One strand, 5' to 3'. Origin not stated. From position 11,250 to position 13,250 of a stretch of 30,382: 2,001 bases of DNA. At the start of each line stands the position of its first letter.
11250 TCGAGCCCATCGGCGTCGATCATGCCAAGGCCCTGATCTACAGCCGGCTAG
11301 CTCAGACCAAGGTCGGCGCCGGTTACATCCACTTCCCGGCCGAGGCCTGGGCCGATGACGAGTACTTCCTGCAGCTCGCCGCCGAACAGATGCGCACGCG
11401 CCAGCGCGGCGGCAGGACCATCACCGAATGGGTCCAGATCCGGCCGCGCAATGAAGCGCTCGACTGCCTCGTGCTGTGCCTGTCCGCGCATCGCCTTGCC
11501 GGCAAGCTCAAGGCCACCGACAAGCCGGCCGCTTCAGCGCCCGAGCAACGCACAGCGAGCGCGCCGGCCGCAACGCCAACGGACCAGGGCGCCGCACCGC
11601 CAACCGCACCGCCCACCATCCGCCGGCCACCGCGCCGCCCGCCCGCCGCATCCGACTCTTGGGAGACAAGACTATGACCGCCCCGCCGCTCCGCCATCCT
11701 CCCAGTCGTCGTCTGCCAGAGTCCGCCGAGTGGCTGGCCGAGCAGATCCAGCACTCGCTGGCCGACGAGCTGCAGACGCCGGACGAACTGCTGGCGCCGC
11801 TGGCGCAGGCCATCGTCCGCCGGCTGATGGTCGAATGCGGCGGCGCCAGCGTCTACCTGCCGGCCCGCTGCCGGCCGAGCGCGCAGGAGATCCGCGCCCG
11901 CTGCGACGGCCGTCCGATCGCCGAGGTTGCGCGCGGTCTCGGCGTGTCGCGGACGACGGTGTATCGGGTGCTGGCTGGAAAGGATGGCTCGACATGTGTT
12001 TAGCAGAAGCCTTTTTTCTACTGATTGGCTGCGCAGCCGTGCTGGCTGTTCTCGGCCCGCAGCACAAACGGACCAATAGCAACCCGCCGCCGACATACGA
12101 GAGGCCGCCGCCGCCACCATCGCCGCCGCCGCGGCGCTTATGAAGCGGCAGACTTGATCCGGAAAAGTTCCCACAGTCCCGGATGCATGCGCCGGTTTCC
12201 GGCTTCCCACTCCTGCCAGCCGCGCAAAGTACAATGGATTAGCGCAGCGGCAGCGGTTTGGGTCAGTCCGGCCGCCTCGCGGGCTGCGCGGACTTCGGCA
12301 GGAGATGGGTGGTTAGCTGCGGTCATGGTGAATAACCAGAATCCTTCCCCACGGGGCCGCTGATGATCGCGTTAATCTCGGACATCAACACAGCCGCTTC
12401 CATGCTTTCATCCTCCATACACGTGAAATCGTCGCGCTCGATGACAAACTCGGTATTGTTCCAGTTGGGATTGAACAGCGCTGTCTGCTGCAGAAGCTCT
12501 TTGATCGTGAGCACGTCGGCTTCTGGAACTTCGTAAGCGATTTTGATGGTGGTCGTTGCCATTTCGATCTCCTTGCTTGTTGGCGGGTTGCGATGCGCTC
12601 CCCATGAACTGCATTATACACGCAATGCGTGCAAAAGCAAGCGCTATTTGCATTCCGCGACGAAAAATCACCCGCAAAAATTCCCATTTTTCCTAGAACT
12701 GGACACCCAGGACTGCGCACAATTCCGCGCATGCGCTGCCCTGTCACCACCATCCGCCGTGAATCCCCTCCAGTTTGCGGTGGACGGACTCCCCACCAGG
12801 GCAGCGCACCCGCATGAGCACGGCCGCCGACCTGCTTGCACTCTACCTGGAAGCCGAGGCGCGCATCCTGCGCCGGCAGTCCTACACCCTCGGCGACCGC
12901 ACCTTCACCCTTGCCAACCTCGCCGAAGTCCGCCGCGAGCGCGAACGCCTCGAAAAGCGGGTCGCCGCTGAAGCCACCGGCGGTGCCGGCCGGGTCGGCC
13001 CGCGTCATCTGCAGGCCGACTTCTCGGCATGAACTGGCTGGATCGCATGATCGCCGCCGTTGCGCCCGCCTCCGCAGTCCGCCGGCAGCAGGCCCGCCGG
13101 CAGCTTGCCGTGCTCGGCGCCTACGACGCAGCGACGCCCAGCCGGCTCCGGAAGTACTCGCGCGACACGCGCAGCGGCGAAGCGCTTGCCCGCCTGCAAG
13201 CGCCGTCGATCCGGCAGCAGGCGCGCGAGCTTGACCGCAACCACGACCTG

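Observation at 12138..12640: Reverse-oriented, lower-GC, self-promoted two-gene cassette (79-aa acidic protein plus 62-aa HTH): an acr-aca-like anti-defence candidate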

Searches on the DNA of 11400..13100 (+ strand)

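Call 6: search_dna_similar(query=window:11400-13100:+, collection=phages, mode=distant, max_rows=20)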
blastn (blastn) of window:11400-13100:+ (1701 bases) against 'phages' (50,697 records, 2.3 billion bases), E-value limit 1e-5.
Records with a match: 4; places in all: 4; records where one place covers at least 80% of the query: 0.
Best place of each record, by identity: 60-80% 4.
By first word of the organism name: Ralstonia 4.
By host as written in the record: Ralstonia pseudosolanacearum I-31 (MT043) 3; Ralstonia pseudosolanacearum I-31 (MT035) 1.
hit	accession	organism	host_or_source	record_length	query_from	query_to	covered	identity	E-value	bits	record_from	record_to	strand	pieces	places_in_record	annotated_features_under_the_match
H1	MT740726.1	Ralstonia phage Albius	Ralstonia pseudosolanacearum I-31 ...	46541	754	894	8%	73.0%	2e-13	84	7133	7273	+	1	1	none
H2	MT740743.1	Ralstonia phage Hyacinthe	Ralstonia pseudosolanacearum I-31 ...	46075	754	894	8%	73.0%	2e-13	84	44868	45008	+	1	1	hypothetical protein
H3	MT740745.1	Ralstonia phage Raharianne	Ralstonia pseudosolanacearum I-31 ...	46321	754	894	8%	73.0%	2e-13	84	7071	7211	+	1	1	none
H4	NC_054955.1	Ralstonia phage Raharianne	Ralstonia pseudosolanacearum I-31 ...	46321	754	894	8%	73.0%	2e-13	84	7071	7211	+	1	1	none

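Call 9: get_annotated_region(hit=H2, flank=3000)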
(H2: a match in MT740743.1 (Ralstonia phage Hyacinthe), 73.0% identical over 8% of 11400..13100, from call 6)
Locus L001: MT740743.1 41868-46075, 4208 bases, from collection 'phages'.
description: Ralstonia phage Hyacinthe, complete genome.
organism: Ralstonia phage Hyacinthe (NCBI taxid 2759731)
taxonomy: Viruses; Duplodnaviria; Heunggongvirae; Uroviricota; Caudoviricetes; Rahariannevirus; Rahariannevirus raharianne
host: Ralstonia pseudosolanacearum I-31 (MT035); source: aubergine plant field; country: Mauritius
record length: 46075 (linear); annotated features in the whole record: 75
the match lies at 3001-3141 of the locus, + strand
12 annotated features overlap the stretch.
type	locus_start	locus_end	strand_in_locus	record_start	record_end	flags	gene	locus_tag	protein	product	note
CDS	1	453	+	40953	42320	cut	dnaB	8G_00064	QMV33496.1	replicative DNA helicase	-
CDS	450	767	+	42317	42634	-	-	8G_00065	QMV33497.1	hypothetical protein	-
CDS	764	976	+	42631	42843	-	-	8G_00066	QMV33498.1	hypothetical protein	-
CDS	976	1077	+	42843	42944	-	-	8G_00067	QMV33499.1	hypothetical protein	-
CDS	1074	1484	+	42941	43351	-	-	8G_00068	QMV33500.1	hypothetical protein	-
CDS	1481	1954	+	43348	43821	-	-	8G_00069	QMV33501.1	hypothetical protein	-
CDS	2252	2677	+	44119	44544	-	-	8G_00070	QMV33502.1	hypothetical protein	-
CDS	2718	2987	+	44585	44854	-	-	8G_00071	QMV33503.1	hypothetical protein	-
CDS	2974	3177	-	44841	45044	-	-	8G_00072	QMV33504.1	hypothetical protein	-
CDS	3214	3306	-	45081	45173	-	-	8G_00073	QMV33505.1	hypothetical protein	-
CDS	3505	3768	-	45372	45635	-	-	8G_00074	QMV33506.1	hypothetical protein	-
CDS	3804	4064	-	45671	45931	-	-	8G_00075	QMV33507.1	hypothetical protein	-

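Call 10: get_annotated_region(hit=H1, flank=3000)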
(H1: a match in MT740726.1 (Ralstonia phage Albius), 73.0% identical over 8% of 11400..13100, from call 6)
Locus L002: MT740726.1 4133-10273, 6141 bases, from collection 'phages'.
description: Ralstonia phage Albius, complete genome.
organism: Ralstonia phage Albius (NCBI taxid 2759712)
taxonomy: Viruses; Duplodnaviria; Heunggongvirae; Uroviricota; Caudoviricetes; Rahariannevirus; Rahariannevirus raharianne
host: Ralstonia pseudosolanacearum I-31 (MT043); source: datura plant field; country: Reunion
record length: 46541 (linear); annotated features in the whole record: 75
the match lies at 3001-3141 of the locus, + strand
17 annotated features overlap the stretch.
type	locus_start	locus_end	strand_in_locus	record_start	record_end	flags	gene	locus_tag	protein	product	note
CDS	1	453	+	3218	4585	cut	dnaB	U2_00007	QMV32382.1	replicative DNA helicase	-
CDS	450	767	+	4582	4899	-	-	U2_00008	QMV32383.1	hypothetical protein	-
CDS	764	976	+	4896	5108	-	-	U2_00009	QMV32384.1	hypothetical protein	-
CDS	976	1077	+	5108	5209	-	-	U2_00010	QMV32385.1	hypothetical protein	-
CDS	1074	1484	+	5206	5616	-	-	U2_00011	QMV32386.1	hypothetical protein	-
CDS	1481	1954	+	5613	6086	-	-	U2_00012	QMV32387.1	hypothetical protein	-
CDS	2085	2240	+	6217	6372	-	-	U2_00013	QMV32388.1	hypothetical protein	-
CDS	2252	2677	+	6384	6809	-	-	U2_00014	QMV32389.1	hypothetical protein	-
CDS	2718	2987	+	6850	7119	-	-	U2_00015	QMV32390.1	hypothetical protein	-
CDS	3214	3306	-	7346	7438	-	-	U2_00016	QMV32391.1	hypothetical protein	-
CDS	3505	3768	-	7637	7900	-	-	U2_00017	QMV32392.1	hypothetical protein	-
CDS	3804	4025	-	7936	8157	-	-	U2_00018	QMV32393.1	hypothetical protein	-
CDS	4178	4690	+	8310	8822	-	-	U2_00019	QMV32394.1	hypothetical protein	-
CDS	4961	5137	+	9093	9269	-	-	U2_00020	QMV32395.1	hypothetical protein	-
CDS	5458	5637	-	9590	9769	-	-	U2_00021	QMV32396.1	hypothetical protein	-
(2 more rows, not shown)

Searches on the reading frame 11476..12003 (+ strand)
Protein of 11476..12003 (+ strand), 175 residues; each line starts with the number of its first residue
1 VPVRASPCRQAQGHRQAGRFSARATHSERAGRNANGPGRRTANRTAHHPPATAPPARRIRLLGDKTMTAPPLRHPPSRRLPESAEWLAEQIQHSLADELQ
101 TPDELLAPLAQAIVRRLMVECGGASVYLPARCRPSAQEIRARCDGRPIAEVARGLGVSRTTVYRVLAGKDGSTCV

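Call 3: search_protein_families(library=pfam, proteins=[window:11476-12003:+], max_evalue=1)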
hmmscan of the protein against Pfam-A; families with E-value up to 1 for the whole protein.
window:11476-12003:+ (175 aa): 22 families
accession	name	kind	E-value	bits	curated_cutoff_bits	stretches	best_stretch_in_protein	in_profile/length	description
PF08765.17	Mor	-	3.6e-08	33.8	24.9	1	79-167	2-93/107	Mor transcription activator family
PF02796.21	HTH_7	-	1.6e-06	28.6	23.8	1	144-168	20-44/45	Helix-turn-helix domain of resolvase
PF13384.12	HTH_23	-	0.00012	22.2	24.6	1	139-167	11-39/50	Homeodomain-like domain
PF09339.16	HTH_IclR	-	0.00055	20.1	22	1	141-167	13-40/52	IclR helix-turn-helix domain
PF13936.12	HTH_38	-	0.0014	18.7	27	1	142-166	17-41/44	Helix-turn-helix domain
PF13309.12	HTH_22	-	0.002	18.5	29.6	1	149-166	45-62/63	HTH domain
PF12728.13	HTH_17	-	0.0021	18.7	27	1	148-165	4-21/51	Helix-turn-helix domain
PF13560.12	HTH_31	-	0.0025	18.5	27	1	140-170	10-39/64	Helix-turn-helix domain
PF13542.12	HTH_Tnp_ISL3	-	0.0047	16.8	27.4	1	137-166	18-47/51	Helix-turn-helix domain of transposase family ISL3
PF13518.12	HTH_28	-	0.0051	17.3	25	1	144-166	11-33/52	Helix-turn-helix domain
PF00356.27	LacI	-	0.0085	16.3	27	1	148-169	2-23/46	Bacterial regulatory proteins, lacI family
PF13551.12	HTH_29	-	0.0094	16.5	28.1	1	144-166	10-33/64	Winged helix-turn helix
PF01381.28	HTH_3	-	0.019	15.4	23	1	146-169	10-33/55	Helix-turn-helix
PF04218.19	CENP-B_N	-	0.022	14.8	21.2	1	149-170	26-47/53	CENP-B N-terminal DNA-binding domain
PF02954.25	HTH_8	-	0.038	14.2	22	1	148-164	21-37/42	Bacterial regulatory protein, Fis family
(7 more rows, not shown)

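Call 4: search_protein_families(library=phrogs, proteins=[window:11476-12003:+], max_evalue=1)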
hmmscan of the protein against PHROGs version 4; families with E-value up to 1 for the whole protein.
window:11476-12003:+ (175 aa): 14 families
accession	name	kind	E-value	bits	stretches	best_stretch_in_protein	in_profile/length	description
phrog_532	-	transcription regulation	9.6e-10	39.7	1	77-167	22-115/132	late transcriptional activator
phrog_836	-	transcription regulation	8.5e-06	26.9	1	108-170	54-121/133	late transcriptional activator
phrog_3642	-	DNA, RNA and nucleotide metabolism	0.0012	19.8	1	138-170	14-46/79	HTH DNA binding protein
phrog_686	-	DNA, RNA and nucleotide metabolism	0.002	19.3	1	141-171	44-74/76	HTH DNA binding protein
phrog_664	-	DNA, RNA and nucleotide metabolism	0.0049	17.7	1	144-169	99-124/210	DNA binding protein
phrog_23446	-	unknown function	0.014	16.4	1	138-170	7-39/186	-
phrog_925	-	DNA, RNA and nucleotide metabolism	0.028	15.2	1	145-169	17-41/67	HTH DNA binding protein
phrog_2119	-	unknown function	0.03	15.4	1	139-171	20-52/119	-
phrog_4583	-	transcription regulation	0.12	13.4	1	149-169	27-47/81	transcriptional repressor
phrog_517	-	DNA, RNA and nucleotide metabolism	0.2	13.5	1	137-168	92-124/128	HTH DNA binding protein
phrog_125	-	DNA, RNA and nucleotide metabolism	0.22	12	1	141-167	175-201/254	DNA invertase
phrog_3218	-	head and packaging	0.24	12.2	1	143-166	31-54/152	terminase small subunit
phrog_26674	-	unknown function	0.48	11.1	1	137-166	180-209/217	-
phrog_59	-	DNA, RNA and nucleotide metabolism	0.48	10.7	1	90-170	245-271/423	HNH endonuclease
